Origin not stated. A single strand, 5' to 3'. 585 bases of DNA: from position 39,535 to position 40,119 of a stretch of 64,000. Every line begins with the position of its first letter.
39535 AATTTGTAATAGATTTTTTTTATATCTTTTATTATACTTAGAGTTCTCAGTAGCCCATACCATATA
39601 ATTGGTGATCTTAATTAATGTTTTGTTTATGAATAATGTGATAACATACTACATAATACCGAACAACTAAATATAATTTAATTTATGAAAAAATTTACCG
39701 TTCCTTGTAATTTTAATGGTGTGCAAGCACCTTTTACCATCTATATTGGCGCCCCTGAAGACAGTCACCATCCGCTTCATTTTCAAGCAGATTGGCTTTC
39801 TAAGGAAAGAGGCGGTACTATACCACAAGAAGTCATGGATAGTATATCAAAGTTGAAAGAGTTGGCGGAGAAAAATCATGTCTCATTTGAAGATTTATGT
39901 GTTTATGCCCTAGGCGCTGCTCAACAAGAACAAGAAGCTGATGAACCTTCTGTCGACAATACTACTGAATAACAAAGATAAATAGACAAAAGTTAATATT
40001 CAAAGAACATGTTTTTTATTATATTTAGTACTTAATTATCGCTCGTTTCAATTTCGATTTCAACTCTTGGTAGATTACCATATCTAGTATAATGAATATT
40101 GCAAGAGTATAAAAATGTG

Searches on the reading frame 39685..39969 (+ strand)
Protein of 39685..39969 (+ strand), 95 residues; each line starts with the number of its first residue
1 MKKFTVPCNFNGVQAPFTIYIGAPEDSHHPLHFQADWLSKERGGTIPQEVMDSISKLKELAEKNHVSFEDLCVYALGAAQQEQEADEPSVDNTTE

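Call 31: find_related_loci(query=A3, collection=metagenome_contigs, flank=4000)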
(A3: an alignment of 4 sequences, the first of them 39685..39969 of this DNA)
Query A3 (95 aa) in metagenome_contigs; peptide patterns used: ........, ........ (x = any residue, [..] = any of these).
48 stretches matched a pattern; 16 encode a relative of the query (tblastn E <= 1e-3); 16 distinct loci.
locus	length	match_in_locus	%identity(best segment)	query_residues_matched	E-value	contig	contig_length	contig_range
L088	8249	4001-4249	95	1-83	5e-55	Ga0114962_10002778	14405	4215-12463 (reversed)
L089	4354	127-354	95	1-76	2e-49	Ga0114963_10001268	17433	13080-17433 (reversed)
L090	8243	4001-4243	81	1-81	4e-46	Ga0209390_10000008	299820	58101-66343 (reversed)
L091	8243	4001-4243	81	1-81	4e-46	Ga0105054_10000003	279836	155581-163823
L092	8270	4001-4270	76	1-93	6e-45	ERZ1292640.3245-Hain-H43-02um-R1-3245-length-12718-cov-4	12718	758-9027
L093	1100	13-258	79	1-82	6e-47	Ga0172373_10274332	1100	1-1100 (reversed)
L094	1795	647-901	76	1-85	3e-45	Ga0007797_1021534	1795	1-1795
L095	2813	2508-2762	76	1-85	8e-45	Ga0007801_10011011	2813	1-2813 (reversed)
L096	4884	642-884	78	1-81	2e-43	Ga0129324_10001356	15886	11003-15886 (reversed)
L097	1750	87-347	70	1-87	1e-40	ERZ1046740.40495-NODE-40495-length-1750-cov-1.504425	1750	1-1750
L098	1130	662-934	64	1-91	8e-40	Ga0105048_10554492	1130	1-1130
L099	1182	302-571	63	1-87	2e-37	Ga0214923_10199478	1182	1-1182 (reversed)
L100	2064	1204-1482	59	1-93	5e-36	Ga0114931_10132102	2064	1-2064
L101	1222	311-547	67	1-79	8e-36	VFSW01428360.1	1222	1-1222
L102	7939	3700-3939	63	1-80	1e-34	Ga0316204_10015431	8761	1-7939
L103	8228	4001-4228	62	1-76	3e-33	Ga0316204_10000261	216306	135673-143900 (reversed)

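Call 36: search_protein_families(library=pfam, proteins=[L090:4712-7024:+, L102:4431-6677:+, L103:4568-7387:+, L089:566-1960:+, window:39685-39969:+], max_evalue=0.1)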
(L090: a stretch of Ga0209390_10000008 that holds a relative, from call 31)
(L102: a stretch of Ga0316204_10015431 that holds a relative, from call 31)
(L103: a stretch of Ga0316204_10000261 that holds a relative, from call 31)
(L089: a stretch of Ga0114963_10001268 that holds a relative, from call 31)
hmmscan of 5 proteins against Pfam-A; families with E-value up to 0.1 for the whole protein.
L090:4712-7024:+ (771 aa): 2 families
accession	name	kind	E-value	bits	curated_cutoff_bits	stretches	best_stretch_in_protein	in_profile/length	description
PF00805.28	Pentapeptide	-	0.02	14.9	20.2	0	93-115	6-28/40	Pentapeptide repeats (8 copies)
PF13306.12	LRR_5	-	0.027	14.8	27.7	1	77-162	7-88/127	BspA type Leucine rich repeat region (6 copies)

L102:4431-6677:+ (749 aa): 0 families

L103:4568-7387:+ (940 aa): 0 families

L089:566-1960:+ (465 aa): 3 families
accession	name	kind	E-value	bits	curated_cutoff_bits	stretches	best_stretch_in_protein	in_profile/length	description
PF00335.26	Tetraspanin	-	0.015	15.4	32.1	1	231-352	9-104/225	Tetraspanin family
PF19726.4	DUF6218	-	0.021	14.9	26.8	1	212-286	7-82/229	Family of unknown function (DUF6218)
PF02921.19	UCR_TM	-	0.099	13.4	23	0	102-143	10-52/66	Ubiquinol cytochrome reductase transmembrane region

window:39685-39969:+ (95 aa): 1 family
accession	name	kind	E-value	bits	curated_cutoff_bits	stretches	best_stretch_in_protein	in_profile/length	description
PF11020.14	DUF2610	-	4.1e-38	129.6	21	1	1-81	1-81/81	Domain of unknown function (DUF2610)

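Call 66: search_protein_families(library=padloc, proteins=[window:39685-39969:+], max_evalue=0.1)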
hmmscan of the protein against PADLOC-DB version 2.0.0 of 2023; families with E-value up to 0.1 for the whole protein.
window:39685-39969:+ (95 aa): 0 families

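Call 67: search_protein_families(library=phrogs, proteins=[L090:4712-7024:+], max_evalue=0.1)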
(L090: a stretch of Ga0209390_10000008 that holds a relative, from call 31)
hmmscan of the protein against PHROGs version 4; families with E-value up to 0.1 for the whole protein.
L090:4712-7024:+ (771 aa): 0 families

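Call 75: search_solved_structures(query=A3, max_evalue=1)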
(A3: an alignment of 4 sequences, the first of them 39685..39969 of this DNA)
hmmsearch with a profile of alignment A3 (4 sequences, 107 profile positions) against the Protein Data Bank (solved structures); distinct sequences matched with E-value up to 1: 1.
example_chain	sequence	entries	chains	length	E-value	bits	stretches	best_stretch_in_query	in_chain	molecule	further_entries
9ge5_G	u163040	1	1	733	0.98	13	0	52-86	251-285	Chromatin-remodeling ATPase INO80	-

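Call 76: search_protein_families(library=ncbifam, proteins=[window:39685-39969:+, L090:4712-7024:+], max_evalue=0.01)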
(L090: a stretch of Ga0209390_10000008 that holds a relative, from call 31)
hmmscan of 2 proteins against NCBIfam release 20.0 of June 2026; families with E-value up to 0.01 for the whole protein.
window:39685-39969:+ (95 aa): 0 families

L090:4712-7024:+ (771 aa): 0 families
